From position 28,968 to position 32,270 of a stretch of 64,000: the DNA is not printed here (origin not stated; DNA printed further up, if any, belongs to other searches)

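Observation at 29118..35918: In-operon gene fusion and fission: 1000-aa tandem HdrA'-HdrA next to its split paralog pair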

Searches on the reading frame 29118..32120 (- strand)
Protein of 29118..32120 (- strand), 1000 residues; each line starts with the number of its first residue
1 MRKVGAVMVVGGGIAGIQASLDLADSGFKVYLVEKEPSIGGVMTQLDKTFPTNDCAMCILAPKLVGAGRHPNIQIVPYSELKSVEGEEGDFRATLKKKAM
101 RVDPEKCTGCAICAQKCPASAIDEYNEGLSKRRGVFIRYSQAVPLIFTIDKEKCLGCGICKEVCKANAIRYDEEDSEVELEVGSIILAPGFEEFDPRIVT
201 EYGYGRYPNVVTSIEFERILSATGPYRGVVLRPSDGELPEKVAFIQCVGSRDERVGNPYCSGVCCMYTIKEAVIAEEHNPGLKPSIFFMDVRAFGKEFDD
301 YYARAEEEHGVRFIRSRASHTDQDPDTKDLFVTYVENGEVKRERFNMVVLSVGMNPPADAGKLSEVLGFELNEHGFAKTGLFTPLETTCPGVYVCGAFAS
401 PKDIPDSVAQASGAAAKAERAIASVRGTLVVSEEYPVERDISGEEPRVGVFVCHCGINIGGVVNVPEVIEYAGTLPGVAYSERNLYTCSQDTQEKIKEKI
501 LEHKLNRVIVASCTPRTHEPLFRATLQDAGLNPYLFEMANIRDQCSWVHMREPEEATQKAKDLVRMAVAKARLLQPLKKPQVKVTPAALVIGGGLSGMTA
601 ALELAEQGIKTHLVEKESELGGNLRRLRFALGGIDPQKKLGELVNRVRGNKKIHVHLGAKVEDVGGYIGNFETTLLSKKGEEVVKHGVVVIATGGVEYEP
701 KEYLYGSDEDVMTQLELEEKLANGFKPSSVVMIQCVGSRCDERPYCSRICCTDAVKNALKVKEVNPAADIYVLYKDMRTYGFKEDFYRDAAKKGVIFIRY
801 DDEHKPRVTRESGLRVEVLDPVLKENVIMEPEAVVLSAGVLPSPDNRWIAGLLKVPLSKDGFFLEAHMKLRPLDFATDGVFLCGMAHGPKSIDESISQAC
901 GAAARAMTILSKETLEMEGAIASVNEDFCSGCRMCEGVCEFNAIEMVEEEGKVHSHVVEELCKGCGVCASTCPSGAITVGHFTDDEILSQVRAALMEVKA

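Call 4: search_protein_families(library=pfam, proteins=[window:29118-32120:-], max_evalue=0.001)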
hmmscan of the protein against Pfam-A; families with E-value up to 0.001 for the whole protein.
window:29118-32120:- (1000 aa): 24 families
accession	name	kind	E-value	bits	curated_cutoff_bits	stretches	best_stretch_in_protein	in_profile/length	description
PF07992.20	Pyr_redox_2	-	4.4e-30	105.6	26.1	3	292-412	179-288/291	Pyridine nucleotide-disulphide oxidoreductase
PF00037.32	Fer4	-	6.2e-25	86.4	21.1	4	148-170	2-24/24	4Fe-4S binding domain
PF12831.13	FAD_oxidored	-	8.2e-18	65.3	27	2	7-45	2-40/416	FAD dependent oxidoreductase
PF13450.12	NAD_binding_8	-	7.9e-17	61.7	21.9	2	590-628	1-39/68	NAD(P)-binding Rossmann-like domain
PF12838.12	Fer4_7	-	1.4e-16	61.1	27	3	929-976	2-52/52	4Fe-4S dicluster domain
PF00890.30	FAD_binding_2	-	3.9e-16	59.7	20.4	2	589-635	3-46/414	FAD binding domain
PF12797.12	Fer4_2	-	2e-14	52.9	24.5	2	147-166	3-22/22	4Fe-4S binding domain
PF12837.12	Fer4_6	-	1.6e-13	50.3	25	3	146-169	1-24/24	4Fe-4S binding domain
PF14697.11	Fer4_21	-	6e-13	49.1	35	2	922-978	1-58/59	4Fe-4S dicluster domain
PF01266.30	DAO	-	3.3e-12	47.1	27.9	2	589-622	3-37/353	FAD dependent oxidoreductase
PF13484.11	Fer4_16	-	2.1e-11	44.8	30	1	106-167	1-66/66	4Fe-4S double cluster binding domain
PF13187.11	Fer4_9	-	1.8e-10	41.1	27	2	106-169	1-52/52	4Fe-4S dicluster domain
PF13738.12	Pyr_redox_3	-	2.9e-10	40.3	30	1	588-695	167-267/305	Pyridine nucleotide-disulphide oxidoreductase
PF25160.1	LdpA_Fe-S-bd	-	3.2e-10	40.1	27.6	1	933-978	7-44/49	LdpA Fe-S cluster-binding domain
PF01134.28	GIDA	-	9.7e-10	38.5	22.1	2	589-618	3-32/391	Glucose inhibited division protein A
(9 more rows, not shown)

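Call 7: find_homologous_proteins(query=window:29118-32120:-, max_evalue=1e-20)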
Query window:29118-32120:- (1000 aa): 8000 proteins with E <= 1e-20 among 8000 candidates; the best 120 are listed.
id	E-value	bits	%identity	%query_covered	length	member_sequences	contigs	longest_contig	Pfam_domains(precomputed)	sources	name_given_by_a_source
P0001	0.0e+0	2289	100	100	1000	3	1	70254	PF14697.12,PF13450.13,PF07992.21,PF12837.13,PF00070.34,PF03486.21,PF13484.12,PF12838.13,PF01134.29,PF01494.26,PF12831.14,PF01946.24,PF01266.31,PF01593.31,PF12797.13,PF00890.31,PF00037.33,PF13738.13,PF25160.2,PF13237.12,PF13187.12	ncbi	-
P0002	0.0e+0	2157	93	100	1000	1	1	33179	PF14697.12,PF13450.13,PF07992.21,PF12837.13,PF00070.34,PF03486.21,PF13484.12,PF12838.13,PF01134.29,PF01494.26,PF12831.14,PF01946.24,PF01266.31,PF01593.31,PF12797.13,PF00890.31,PF00037.33,PF13738.13,PF25160.2,PF13237.12,PF13187.12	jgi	jgi:heterodisulfide reductase subunit A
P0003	0.0e+0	2143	93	100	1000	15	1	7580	PF14697.12,PF13450.13,PF07992.21,PF12837.13,PF00070.34,PF03486.21,PF13484.12,PF12838.13,PF01134.29,PF01494.26,PF12831.14,PF01946.24,PF01266.31,PF01593.31,PF12797.13,PF00890.31,PF00037.33,PF13738.13,PF25160.2,PF13237.12,PF13187.12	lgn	-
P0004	0.0e+0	2003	85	100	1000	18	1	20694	PF14697.12,PF13450.13,PF07992.21,PF12837.13,PF00070.34,PF03486.21,PF13484.12,PF12838.13,PF13454.13,PF01134.29,PF01494.26,PF12831.14,PF01946.24,PF01266.31,PF01593.31,PF12797.13,PF00890.31,PF00037.33,PF13738.13,PF25160.2,PF13237.12,PF13187.12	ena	-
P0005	0.0e+0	1976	84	100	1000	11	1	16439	PF14697.12,PF13450.13,PF07992.21,PF12837.13,PF00070.34,PF03486.21,PF13484.12,PF12838.13,PF01134.29,PF01494.26,PF12831.14,PF01946.24,PF01266.31,PF01593.31,PF12797.13,PF00890.31,PF00037.33,PF13738.13,PF25160.2,PF13237.12,PF13183.12,PF13187.12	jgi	jgi:heterodisulfide reductase subunit A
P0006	0.0e+0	1975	84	100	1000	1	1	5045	PF14697.12,PF13450.13,PF07992.21,PF12837.13,PF00070.34,PF03486.21,PF13484.12,PF12838.13,PF13454.13,PF01134.29,PF01494.26,PF12831.14,PF01946.24,PF01266.31,PF01593.31,PF12797.13,PF00890.31,PF00037.33,PF13738.13,PF25160.2,PF13237.12,PF13183.12,PF13187.12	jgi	jgi:heterodisulfide reductase subunit A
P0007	0.0e+0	1930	82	99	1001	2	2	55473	PF14697.12,PF13450.13,PF07992.21,PF12837.13,PF00070.34,PF03486.21,PF13484.12,PF13459.12,PF01266.31,PF00890.31,PF13738.13,PF25160.2,PF13237.12,PF12838.13,PF13454.13,PF01134.29,PF01494.26,PF12831.14,PF01946.24,PF01593.31,PF12797.13,PF00037.33,PF13183.12,PF13187.12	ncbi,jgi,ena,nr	ncbi:MAG TPA: CoB--CoM heterodisulfide reductase iron-sulfur subunit A family protein [Patescibacter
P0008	0.0e+0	1912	81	100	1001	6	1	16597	PF14697.12,PF13450.13,PF07992.21,PF12837.13,PF00070.34,PF03486.21,PF13484.12,PF12838.13,PF13454.13,PF13459.12,PF01134.29,PF01494.26,PF12831.14,PF01946.24,PF01266.31,PF01593.31,PF12797.13,PF00890.31,PF00037.33,PF13738.13,PF25160.2,PF13237.12,PF13187.12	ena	-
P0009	0.0e+0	1910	81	99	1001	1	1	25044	PF14697.12,PF13450.13,PF07992.21,PF12837.13,PF00070.34,PF03486.21,PF13484.12,PF12838.13,PF13454.13,PF01134.29,PF01494.26,PF12831.14,PF01946.24,PF01266.31,PF01593.31,PF12797.13,PF00890.31,PF00037.33,PF13738.13,PF25160.2,PF13237.12,PF13187.12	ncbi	-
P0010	0.0e+0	1881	79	98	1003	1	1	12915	PF14697.12,PF13450.13,PF07992.21,PF12837.13,PF00070.34,PF03486.21,PF13484.12,PF12838.13,PF13454.13,PF01134.29,PF01494.26,PF12831.14,PF01946.24,PF01266.31,PF01593.31,PF12797.13,PF00890.31,PF00037.33,PF13738.13,PF25160.2,PF13237.12,PF13183.12,PF13187.12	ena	-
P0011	0.0e+0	1864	80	99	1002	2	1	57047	PF14697.12,PF13450.13,PF07992.21,PF12837.13,PF00070.34,PF03486.21,PF13484.12,PF12838.13,PF13454.13,PF01134.29,PF01494.26,PF12831.14,PF01946.24,PF01266.31,PF01593.31,PF12797.13,PF00890.31,PF00037.33,PF13738.13,PF25160.2,PF13237.12,PF13187.12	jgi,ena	-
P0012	0.0e+0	1845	78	99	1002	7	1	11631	PF14697.12,PF13450.13,PF07992.21,PF12837.13,PF00070.34,PF03486.21,PF13484.12,PF12838.13,PF01134.29,PF01494.26,PF12831.14,PF01946.24,PF01266.31,PF12797.13,PF00890.31,PF00037.33,PF13738.13,PF25160.2,PF13237.12,PF13187.12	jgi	-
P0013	0.0e+0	1821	77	100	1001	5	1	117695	PF14697.12,PF13450.13,PF07992.21,PF12837.13,PF00070.34,PF03486.21,PF13484.12,PF12838.13,PF01134.29,PF12831.14,PF01946.24,PF01266.31,PF12797.13,PF00890.31,PF00037.33,PF13738.13,PF25160.2,PF13237.12,PF13187.12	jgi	jgi:heterodisulfide reductase subunit A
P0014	0.0e+0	1818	77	100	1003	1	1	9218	PF14697.12,PF13450.13,PF07992.21,PF12837.13,PF00070.34,PF03486.21,PF13484.12,PF12838.13,PF01134.29,PF01494.26,PF12831.14,PF01946.24,PF01266.31,PF01593.31,PF12797.13,PF00890.31,PF00037.33,PF13738.13,PF25160.2,PF13237.12,PF13187.12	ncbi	-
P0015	0.0e+0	1816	77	99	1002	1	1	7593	PF14697.12,PF13450.13,PF07992.21,PF12837.13,PF00070.34,PF03486.21,PF13484.12,PF12838.13,PF13459.12,PF01134.29,PF01494.26,PF12831.14,PF01946.24,PF01266.31,PF12797.13,PF00890.31,PF00037.33,PF13738.13,PF25160.2,PF13237.12,PF13187.12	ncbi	-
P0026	0.0e+0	1731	74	100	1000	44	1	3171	PF14697.12,PF13450.13,PF07992.21,PF12837.13,PF00070.34,PF03486.21,PF13484.12,PF12838.13,PF13459.12,PF01134.29,PF12831.14,PF01266.31,PF12797.13,PF00890.31,PF00037.33,PF25160.2,PF13237.12,PF13187.12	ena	-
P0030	0.0e+0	1720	74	99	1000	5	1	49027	PF14697.12,PF13450.13,PF07992.21,PF12837.13,PF00070.34,PF03486.21,PF13484.12,PF12838.13,PF01134.29,PF01494.26,PF12831.14,PF01946.24,PF01266.31,PF01593.31,PF12797.13,PF00890.31,PF00037.33,PF13738.13,PF25160.2,PF13237.12,PF13187.12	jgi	-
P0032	0.0e+0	1714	73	100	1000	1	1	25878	PF14697.12,PF13450.13,PF07992.21,PF12837.13,PF00070.34,PF03486.21,PF13484.12,PF12838.13,PF13454.13,PF01134.29,PF01494.26,PF12831.14,PF01946.24,PF01266.31,PF01593.31,PF12797.13,PF00890.31,PF00037.33,PF13738.13,PF25160.2,PF13237.12,PF13187.12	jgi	-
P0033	0.0e+0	1709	71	100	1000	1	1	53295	PF14697.12,PF13450.13,PF07992.21,PF12837.13,PF00070.34,PF03486.21,PF13484.12,PF12838.13,PF01134.29,PF01494.26,PF12831.14,PF01946.24,PF01266.31,PF01593.31,PF12797.13,PF00890.31,PF00037.33,PF13738.13,PF25160.2,PF13237.12,PF13187.12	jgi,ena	-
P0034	0.0e+0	1703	73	99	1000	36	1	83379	PF14697.12,PF13450.13,PF07992.21,PF12837.13,PF00070.34,PF03486.21,PF13484.12,PF12838.13,PF13534.12,PF13459.12,PF01134.29,PF01494.26,PF12831.14,PF01266.31,PF12797.13,PF00890.31,PF00037.33,PF13738.13,PF25160.2,PF13237.12,PF13187.12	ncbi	ncbi:MAG: CoB--CoM heterodisulfide reductase iron-sulfur subunit A family protein [Candidatus Bathya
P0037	0.0e+0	1696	72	100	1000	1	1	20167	PF14697.12,PF13450.13,PF07992.21,PF12837.13,PF00070.34,PF03486.21,PF13484.12,PF12838.13,PF13459.12,PF01134.29,PF12831.14,PF01266.31,PF12797.13,PF00890.31,PF00037.33,PF13738.13,PF25160.2,PF13237.12,PF13187.12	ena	-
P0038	0.0e+0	1694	72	100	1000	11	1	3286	PF14697.12,PF13450.13,PF07992.21,PF12837.13,PF00070.34,PF03486.21,PF13484.12,PF12838.13,PF13454.13,PF01134.29,PF01494.26,PF12831.14,PF01946.24,PF01266.31,PF01593.31,PF12797.13,PF00890.31,PF00037.33,PF13738.13,PF01262.28,PF25160.2,PF13237.12,PF13187.12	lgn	-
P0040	0.0e+0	1680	70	100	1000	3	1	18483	PF14697.12,PF13450.13,PF07992.21,PF12837.13,PF00070.34,PF03486.21,PF13484.12,PF12838.13,PF01134.29,PF12831.14,PF01946.24,PF01266.31,PF01593.31,PF12797.13,PF00890.31,PF00037.33,PF13738.13,PF25160.2,PF13237.12,PF13187.12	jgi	jgi:heterodisulfide reductase subunit A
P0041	0.0e+0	1678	70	99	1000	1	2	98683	PF14697.12,PF13450.13,PF07992.21,PF12837.13,PF00070.34,PF03486.21,PF13484.12,PF12838.13,PF13454.13,PF12800.13,PF01134.29,PF01494.26,PF12831.14,PF01946.24,PF01266.31,PF12797.13,PF00890.31,PF00037.33,PF13738.13,PF25160.2,PF13237.12,PF13187.12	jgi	jgi:heterodisulfide reductase subunit A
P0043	0.0e+0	1671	72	100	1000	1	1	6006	PF14697.12,PF13450.13,PF07992.21,PF12837.13,PF00070.34,PF03486.21,PF13484.12,PF12838.13,PF01134.29,PF12831.14,PF01266.31,PF12797.13,PF00890.31,PF00037.33,PF25160.2,PF13237.12,PF13187.12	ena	-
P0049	0.0e+0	1649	70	100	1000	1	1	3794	PF14697.12,PF13450.13,PF07992.21,PF12837.13,PF00070.34,PF03486.21,PF13484.12,PF12838.13,PF01134.29,PF12831.14,PF01266.31,PF12797.13,PF00890.31,PF00037.33,PF13738.13,PF25160.2,PF13237.12,PF13187.12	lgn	-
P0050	0.0e+0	1649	70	100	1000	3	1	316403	PF14697.12,PF13450.13,PF07992.21,PF12837.13,PF00070.34,PF03486.21,PF13484.12,PF12838.13,PF13454.13,PF01134.29,PF01494.26,PF12831.14,PF01266.31,PF12797.13,PF00890.31,PF00037.33,PF13738.13,PF25160.2,PF13237.12,PF13187.12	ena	-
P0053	0.0e+0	1645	70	100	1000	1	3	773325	PF14697.12,PF13450.13,PF07992.21,PF12837.13,PF00070.34,PF03486.21,PF13484.12,PF12838.13,PF13534.12,PF13454.13,PF01134.29,PF12831.14,PF01946.24,PF01266.31,PF01593.31,PF12797.13,PF00890.31,PF00037.33,PF13738.13,PF25160.2,PF13237.12,PF13183.12,PF13187.12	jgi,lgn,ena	jgi:heterodisulfide reductase subunit A2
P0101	0.0e+0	1593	67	98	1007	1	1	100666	PF14697.12,PF13450.13,PF07992.21,PF12837.13,PF00070.34,PF03486.21,PF13484.12,PF05834.19,PF01266.31,PF00890.31,PF13738.13,PF25160.2,PF13237.12,PF12838.13,PF13454.13,PF01134.29,PF01494.26,PF12831.14,PF01946.24,PF01593.31,PF12797.13,PF00037.33,PF01262.28,PF13187.12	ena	-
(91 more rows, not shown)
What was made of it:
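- The best 120 homologs of the fusion are all 998-1007 aa, down to 67% identity (call 7).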

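Call 10: search_solved_structures(query=window:29118-32120:-, max_evalue=1e-10, show_alignments=1)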
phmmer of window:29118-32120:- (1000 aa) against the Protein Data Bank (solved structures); distinct sequences matched with E-value up to 1e-10: 10.
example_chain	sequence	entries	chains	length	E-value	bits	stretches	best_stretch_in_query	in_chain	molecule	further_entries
5odc_A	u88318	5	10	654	8.8e-215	718.7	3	8-369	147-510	Heterodisulfide reductase, subunit A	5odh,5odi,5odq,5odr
8rvu_a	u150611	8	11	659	1.1e-211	708.4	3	7-369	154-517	H(2):CoB-CoM heterodisulfide,ferredoxin reductase subunit A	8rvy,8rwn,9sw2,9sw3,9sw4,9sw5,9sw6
8rvv_A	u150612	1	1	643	2.1e-209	700.9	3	7-369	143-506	H(2):CoB-CoM heterodisulfide,ferredoxin reductase subunit A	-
9sfi_A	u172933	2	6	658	1.7e-193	648.2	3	7-372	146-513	CoB--CoM heterodisulfide reductase iron-sulfur subunit A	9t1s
7bkb_A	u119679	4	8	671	1.7e-180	605.3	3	7-332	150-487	CoB--CoM heterodisulfide reductase iron-sulfur subunit A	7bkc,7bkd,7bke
6tjr_A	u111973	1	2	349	1.9e-46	161.5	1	179-418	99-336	Fumarate reductase/succinate dehydrogenase flavoprotein domain protein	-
7bkb_K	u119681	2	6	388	5.4e-15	57.4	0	98-173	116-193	Formylmethanofuran dehydrogenase, subunit F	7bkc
5t5i_F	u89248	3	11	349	9.5e-14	53.3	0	98-174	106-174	Tungsten formylmethanofuran dehydrogenase subunit fwdF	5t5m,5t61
9sw6_H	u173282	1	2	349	1.4e-11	46.1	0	98-173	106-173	Tungsten formylmethanofuran dehydrogenase, subunit F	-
9sfi_T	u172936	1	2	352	2.4e-11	45.3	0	92-176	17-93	4Fe-4S ferredoxin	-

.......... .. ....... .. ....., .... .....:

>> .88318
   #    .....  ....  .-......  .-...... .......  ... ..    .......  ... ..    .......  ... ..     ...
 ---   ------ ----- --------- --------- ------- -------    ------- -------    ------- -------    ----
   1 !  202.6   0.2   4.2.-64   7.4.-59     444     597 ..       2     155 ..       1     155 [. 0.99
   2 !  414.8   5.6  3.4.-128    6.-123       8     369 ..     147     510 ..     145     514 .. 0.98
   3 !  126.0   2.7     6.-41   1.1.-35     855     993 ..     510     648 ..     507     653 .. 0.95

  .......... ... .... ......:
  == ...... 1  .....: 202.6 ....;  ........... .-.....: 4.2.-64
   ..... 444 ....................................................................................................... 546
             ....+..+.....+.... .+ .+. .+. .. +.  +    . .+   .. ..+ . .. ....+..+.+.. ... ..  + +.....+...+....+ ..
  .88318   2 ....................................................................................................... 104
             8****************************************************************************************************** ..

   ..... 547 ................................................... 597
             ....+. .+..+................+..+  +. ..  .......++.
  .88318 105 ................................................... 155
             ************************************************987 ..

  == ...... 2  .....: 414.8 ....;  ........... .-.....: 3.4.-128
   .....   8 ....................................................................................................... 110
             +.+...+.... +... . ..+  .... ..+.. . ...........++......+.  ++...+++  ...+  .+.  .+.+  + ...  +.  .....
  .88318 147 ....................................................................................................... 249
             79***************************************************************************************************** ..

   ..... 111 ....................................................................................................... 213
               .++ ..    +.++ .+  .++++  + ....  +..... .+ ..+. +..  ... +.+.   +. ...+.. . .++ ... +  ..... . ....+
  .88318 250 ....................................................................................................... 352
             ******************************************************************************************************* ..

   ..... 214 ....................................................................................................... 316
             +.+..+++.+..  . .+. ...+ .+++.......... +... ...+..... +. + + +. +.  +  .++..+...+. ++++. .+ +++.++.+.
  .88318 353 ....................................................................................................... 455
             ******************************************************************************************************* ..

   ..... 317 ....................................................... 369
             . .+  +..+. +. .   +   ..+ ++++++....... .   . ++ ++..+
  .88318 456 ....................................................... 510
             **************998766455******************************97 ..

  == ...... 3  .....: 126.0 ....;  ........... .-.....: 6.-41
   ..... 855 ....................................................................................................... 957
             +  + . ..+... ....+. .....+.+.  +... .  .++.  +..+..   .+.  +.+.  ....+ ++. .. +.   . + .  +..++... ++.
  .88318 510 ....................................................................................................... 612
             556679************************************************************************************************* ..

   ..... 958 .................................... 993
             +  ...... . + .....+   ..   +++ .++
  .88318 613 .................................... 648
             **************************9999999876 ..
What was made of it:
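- Domain mapping on 5odc HdrA: call 10.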

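Call 11: find_encoding_contigs(protein=P0001, flank=10000, max_places=3)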
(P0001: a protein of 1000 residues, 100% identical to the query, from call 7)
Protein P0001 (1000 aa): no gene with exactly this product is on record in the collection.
